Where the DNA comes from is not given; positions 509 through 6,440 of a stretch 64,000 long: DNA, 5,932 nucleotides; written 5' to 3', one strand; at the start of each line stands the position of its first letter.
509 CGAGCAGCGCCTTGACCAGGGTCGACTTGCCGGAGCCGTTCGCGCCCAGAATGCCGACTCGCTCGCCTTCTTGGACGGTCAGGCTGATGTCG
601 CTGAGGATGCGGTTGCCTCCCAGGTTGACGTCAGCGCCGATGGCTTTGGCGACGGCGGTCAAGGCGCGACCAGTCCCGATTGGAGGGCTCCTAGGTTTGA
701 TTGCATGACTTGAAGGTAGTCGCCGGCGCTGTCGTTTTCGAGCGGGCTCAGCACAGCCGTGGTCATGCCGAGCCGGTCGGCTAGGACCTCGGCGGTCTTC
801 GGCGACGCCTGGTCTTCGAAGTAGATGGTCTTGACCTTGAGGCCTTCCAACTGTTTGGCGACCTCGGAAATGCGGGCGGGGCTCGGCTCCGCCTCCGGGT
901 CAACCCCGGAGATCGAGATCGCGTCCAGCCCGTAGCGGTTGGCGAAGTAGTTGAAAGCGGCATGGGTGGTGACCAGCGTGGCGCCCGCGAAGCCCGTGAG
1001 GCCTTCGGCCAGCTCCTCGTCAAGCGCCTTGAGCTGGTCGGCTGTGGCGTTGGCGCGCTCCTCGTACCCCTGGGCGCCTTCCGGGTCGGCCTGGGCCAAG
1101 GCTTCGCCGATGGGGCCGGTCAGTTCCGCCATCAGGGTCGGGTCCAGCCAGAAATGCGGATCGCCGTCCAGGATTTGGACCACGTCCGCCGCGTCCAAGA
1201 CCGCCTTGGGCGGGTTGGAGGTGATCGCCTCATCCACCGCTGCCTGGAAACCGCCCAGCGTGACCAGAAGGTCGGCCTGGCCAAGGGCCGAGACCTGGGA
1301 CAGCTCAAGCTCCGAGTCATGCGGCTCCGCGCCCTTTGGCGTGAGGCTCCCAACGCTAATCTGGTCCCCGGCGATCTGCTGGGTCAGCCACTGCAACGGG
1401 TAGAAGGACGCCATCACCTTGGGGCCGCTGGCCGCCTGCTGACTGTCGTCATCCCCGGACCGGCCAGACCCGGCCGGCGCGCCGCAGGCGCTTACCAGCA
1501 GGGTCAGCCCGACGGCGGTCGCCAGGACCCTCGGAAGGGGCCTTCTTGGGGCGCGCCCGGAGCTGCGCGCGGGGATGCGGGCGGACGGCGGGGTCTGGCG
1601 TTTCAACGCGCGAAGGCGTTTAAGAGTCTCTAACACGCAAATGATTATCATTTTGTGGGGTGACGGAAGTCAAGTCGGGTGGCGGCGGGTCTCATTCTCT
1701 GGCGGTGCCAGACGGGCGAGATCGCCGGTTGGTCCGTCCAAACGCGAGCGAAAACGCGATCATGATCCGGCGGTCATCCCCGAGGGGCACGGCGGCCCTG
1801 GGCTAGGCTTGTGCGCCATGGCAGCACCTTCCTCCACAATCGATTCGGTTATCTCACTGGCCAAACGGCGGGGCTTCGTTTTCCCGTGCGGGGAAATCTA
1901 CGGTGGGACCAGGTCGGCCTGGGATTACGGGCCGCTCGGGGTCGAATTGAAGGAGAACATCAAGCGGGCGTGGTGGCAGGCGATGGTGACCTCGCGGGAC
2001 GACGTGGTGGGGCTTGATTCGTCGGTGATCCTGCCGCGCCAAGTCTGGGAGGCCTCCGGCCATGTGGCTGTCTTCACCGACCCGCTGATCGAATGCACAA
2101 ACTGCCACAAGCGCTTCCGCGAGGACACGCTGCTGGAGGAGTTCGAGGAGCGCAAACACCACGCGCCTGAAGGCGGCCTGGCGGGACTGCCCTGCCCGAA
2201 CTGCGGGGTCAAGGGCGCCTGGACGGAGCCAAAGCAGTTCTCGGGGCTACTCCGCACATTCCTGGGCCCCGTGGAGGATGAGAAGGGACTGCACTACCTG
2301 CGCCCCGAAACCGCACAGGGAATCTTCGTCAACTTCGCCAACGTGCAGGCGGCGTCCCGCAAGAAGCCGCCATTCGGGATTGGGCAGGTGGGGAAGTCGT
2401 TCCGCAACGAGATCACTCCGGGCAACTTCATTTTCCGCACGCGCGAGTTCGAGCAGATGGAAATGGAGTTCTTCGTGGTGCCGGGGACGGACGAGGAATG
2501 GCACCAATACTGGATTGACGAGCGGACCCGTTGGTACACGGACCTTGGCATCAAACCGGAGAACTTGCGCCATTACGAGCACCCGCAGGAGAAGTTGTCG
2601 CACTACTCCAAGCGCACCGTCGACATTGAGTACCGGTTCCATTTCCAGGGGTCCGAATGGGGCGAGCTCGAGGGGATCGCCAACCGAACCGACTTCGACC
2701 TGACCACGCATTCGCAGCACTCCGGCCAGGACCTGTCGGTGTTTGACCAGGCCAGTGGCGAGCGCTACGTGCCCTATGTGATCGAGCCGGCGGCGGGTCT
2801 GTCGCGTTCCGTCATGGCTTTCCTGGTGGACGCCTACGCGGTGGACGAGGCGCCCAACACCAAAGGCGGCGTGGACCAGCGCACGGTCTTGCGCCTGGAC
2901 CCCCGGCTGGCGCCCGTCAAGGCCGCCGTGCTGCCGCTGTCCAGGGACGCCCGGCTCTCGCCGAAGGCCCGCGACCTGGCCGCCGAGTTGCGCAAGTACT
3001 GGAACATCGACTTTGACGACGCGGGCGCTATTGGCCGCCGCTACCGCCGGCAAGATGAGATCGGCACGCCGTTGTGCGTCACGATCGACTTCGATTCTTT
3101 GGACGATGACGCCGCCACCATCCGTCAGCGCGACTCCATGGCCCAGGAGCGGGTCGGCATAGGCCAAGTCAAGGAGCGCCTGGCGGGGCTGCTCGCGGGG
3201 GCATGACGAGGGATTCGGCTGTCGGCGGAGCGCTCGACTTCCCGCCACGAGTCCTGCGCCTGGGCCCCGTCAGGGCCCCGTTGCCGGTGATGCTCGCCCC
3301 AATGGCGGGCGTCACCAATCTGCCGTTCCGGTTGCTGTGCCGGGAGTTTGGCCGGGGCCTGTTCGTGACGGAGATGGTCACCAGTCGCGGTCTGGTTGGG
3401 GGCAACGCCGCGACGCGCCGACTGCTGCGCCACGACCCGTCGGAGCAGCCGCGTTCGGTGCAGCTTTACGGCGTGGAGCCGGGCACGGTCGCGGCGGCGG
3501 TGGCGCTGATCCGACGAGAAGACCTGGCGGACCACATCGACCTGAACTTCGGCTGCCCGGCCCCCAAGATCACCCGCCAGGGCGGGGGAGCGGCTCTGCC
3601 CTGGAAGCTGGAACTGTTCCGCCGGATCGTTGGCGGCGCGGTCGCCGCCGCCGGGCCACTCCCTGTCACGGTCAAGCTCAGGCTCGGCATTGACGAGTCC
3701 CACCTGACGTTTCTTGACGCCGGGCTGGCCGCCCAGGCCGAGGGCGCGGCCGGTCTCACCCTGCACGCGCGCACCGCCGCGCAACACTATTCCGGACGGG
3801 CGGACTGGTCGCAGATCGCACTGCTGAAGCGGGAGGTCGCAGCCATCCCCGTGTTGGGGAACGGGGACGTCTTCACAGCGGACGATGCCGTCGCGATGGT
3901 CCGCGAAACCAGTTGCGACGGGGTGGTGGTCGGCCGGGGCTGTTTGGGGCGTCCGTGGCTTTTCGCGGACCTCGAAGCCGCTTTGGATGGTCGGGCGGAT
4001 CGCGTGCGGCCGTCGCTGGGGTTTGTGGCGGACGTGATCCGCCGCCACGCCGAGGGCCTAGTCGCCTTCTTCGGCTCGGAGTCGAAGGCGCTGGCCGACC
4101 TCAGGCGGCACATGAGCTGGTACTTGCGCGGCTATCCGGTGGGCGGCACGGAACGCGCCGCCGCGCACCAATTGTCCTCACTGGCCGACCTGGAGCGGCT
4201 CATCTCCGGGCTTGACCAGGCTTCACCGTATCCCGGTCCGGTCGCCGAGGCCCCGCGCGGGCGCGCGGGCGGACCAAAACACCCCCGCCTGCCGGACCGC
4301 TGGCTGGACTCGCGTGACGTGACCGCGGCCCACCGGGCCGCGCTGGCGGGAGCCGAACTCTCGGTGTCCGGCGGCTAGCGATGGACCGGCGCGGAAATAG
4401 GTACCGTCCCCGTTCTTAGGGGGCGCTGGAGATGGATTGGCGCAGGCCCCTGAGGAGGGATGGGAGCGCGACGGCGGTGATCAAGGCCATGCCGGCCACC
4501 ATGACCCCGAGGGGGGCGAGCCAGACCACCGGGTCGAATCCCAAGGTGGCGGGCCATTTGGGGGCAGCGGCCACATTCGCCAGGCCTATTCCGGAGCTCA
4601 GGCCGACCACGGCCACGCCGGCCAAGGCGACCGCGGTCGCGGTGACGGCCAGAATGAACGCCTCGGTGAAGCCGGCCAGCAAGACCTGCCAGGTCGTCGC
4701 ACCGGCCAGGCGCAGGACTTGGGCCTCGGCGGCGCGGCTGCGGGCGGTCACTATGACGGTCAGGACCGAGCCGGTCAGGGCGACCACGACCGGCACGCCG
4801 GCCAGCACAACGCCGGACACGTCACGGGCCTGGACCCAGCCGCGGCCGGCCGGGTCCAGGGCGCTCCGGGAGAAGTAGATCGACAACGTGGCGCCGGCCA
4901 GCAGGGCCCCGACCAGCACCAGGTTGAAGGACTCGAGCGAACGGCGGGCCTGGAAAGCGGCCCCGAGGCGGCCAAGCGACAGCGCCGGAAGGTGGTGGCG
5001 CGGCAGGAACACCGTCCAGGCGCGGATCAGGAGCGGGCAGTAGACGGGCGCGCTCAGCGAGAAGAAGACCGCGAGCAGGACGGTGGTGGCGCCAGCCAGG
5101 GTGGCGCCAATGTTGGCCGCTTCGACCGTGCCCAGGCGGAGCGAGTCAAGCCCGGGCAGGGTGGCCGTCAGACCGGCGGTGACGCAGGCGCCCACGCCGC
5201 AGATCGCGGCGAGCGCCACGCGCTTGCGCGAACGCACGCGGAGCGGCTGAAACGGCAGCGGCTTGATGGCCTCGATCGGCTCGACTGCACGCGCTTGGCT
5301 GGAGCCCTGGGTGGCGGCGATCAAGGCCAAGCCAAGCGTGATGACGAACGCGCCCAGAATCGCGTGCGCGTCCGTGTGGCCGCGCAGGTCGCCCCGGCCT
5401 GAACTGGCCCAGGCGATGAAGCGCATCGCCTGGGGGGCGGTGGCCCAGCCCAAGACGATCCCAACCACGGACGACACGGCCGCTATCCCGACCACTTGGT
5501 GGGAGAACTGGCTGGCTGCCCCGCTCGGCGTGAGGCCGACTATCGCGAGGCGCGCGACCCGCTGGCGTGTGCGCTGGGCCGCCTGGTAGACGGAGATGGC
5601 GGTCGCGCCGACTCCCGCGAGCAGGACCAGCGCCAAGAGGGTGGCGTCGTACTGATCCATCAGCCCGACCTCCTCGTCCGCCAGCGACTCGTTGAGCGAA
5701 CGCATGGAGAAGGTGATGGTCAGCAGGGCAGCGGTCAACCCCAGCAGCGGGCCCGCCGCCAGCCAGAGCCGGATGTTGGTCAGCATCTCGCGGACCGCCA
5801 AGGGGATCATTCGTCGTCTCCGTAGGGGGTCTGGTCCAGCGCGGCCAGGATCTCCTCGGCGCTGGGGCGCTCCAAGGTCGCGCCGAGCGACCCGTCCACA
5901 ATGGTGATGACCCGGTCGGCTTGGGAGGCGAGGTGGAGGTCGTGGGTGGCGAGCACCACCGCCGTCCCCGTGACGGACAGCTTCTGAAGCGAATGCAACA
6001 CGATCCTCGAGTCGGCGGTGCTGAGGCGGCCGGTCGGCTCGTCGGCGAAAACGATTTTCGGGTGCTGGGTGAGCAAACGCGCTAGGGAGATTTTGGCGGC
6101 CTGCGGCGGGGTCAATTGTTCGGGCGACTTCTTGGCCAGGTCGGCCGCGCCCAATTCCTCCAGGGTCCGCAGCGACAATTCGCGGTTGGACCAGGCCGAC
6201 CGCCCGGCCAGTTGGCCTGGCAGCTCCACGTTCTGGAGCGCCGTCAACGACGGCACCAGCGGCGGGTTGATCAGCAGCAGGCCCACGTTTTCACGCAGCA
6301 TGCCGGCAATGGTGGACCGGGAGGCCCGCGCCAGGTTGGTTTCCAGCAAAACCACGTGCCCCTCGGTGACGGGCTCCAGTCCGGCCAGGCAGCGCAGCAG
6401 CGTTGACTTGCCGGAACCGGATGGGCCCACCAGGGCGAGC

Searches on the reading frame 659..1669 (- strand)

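Call 79: search_protein_families(library=pfam, proteins=[window:659-1669:-], max_evalue=0.0001)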
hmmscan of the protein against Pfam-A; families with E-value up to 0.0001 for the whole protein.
window:659-1669:- (336 aa): 1 family
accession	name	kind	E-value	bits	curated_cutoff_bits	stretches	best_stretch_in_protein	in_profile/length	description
PF01297.22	ZnuA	-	2.8e-69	234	29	1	85-331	1-262/263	Zinc-uptake complex component A periplasmic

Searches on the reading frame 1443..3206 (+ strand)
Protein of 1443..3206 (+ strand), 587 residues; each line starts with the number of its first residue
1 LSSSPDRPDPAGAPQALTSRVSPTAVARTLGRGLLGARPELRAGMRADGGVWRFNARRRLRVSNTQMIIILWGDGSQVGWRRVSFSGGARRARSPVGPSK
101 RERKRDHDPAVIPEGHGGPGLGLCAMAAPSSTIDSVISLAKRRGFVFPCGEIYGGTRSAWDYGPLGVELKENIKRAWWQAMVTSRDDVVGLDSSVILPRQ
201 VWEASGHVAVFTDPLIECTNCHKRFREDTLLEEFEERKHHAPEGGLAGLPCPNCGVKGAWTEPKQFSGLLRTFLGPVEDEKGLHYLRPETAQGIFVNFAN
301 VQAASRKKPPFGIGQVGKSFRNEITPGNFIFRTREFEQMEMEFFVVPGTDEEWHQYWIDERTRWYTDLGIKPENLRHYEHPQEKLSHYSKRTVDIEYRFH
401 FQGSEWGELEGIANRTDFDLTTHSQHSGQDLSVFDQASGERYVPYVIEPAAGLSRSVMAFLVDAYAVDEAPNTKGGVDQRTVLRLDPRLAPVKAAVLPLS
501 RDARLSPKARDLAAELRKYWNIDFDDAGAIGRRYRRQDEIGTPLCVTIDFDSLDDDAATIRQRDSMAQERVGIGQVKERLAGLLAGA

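Call 79: search_protein_families(library=pfam, proteins=[window:1443-3206:+], max_evalue=0.0001)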
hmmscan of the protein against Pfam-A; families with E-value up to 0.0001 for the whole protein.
window:1443-3206:+ (587 aa): 2 families
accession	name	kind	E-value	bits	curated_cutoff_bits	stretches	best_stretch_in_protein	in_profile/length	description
PF03129.25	HGTP_anticodon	-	1.8e-17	63.7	21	1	493-580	1-91/94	Anticodon binding domain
PF00587.30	tRNA-synt_2b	-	9.7e-11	42.5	29.3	1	279-460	5-175/179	tRNA synthetase class II core domain (G, H, P, S and T)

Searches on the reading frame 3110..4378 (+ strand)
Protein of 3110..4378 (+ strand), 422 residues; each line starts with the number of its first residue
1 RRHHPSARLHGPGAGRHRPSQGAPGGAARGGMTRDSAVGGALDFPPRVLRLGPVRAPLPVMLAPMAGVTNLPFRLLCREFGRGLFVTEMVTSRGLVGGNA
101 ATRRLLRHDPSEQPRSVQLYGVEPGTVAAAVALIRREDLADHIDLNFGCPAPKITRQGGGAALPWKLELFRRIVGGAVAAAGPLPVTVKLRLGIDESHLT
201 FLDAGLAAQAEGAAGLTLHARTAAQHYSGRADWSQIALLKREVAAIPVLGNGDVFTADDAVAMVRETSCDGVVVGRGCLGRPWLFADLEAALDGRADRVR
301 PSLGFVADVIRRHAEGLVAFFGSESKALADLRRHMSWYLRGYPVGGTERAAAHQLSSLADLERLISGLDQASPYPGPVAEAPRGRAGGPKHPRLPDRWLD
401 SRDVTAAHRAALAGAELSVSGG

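Call 79: search_protein_families(library=pfam, proteins=[window:3110-4378:+], max_evalue=0.0001)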
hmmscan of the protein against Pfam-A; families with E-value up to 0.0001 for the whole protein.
window:3110-4378:+ (422 aa): 1 family
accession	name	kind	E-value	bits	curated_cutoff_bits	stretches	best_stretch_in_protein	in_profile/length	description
PF01207.24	Dus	-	9e-81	271.8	20.4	1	61-359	1-296/311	Dihydrouridine synthase (Dus)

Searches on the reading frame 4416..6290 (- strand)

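Call 79: search_protein_families(library=pfam, proteins=[window:4416-6290:-], max_evalue=0.0001)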
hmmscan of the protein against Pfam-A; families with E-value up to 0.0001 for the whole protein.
window:4416-6290:- (624 aa): 1 family
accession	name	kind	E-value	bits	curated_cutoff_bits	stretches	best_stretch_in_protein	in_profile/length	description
PF02687.27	FtsX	-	5.1e-07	30.2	25.5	1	218-336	3-118/120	FtsX-like permease C-terminal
